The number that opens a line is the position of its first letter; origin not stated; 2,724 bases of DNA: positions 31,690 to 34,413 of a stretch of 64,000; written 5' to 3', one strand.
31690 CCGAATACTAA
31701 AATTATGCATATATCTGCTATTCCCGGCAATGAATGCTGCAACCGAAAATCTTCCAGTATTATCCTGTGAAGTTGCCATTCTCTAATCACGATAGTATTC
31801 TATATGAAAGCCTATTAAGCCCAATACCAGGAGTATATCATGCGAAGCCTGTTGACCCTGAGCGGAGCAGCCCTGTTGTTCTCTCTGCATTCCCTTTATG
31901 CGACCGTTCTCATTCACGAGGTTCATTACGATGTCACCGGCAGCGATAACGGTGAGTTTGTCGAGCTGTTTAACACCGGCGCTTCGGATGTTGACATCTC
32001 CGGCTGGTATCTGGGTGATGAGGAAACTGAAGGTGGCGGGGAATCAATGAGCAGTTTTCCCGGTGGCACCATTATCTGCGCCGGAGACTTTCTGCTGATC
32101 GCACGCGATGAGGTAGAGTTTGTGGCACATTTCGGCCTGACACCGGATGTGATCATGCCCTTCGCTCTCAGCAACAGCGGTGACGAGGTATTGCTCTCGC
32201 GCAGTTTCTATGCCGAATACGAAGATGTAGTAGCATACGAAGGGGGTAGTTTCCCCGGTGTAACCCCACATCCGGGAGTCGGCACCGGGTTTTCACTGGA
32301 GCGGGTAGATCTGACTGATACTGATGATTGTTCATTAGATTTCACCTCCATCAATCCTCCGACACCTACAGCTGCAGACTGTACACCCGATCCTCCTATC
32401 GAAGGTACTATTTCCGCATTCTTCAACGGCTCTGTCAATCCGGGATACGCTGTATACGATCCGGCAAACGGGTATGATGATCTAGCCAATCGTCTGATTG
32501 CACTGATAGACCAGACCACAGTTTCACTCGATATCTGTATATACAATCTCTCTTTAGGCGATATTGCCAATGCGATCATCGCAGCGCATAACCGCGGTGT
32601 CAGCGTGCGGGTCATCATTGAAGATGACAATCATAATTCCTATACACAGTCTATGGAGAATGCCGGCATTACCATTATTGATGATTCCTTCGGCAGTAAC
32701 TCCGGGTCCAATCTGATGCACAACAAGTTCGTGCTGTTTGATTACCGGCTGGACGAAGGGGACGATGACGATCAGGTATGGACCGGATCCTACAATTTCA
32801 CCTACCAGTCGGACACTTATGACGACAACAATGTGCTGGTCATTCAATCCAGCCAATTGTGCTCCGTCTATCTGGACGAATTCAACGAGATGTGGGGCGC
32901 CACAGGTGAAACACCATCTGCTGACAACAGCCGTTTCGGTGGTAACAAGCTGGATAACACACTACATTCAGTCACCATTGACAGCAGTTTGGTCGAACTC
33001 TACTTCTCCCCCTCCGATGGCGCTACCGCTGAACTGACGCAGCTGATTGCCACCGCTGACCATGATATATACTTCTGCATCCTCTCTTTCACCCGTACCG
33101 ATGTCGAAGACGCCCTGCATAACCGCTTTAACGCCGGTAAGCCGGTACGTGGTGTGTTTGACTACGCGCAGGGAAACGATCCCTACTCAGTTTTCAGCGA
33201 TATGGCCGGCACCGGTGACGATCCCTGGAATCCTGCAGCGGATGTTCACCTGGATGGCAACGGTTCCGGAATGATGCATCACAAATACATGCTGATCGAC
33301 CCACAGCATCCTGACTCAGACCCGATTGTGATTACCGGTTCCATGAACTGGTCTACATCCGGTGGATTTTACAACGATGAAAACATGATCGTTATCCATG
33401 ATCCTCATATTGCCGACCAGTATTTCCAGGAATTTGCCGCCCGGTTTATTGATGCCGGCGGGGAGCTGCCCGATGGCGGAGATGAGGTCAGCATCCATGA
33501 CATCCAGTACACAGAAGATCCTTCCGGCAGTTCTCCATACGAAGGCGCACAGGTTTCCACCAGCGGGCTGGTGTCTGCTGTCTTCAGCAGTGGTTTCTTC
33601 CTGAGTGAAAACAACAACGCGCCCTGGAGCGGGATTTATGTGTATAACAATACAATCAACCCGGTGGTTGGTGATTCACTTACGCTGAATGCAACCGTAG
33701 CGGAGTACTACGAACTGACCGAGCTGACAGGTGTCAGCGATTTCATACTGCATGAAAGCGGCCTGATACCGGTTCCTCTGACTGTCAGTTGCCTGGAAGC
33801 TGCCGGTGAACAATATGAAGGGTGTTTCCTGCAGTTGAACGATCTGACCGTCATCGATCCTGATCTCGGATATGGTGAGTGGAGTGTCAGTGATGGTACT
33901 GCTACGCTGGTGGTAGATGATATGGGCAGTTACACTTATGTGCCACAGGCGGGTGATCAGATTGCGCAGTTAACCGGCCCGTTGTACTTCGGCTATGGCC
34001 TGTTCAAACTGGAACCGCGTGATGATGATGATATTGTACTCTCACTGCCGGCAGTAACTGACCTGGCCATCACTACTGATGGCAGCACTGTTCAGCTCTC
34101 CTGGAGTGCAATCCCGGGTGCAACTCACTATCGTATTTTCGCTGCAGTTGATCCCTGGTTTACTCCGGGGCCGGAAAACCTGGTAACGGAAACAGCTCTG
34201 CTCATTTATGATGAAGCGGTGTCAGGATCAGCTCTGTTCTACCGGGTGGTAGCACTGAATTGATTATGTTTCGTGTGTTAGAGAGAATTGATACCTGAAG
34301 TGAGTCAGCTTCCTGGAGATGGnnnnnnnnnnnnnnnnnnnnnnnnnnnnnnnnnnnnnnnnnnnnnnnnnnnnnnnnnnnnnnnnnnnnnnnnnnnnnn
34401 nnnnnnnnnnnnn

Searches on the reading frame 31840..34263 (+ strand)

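Call 23: search_protein_families(library=ncbifam, proteins=[window:31840-34263:+], max_evalue=1e-10)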
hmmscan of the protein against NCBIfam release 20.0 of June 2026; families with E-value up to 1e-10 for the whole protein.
window:31840-34263:+ (807 aa): 1 family
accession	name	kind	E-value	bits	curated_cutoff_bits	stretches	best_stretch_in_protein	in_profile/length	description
NF010492.0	PRK13912.1-3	equivalog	2.3e-13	50.1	297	0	387-532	25-171/178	nuclease NucT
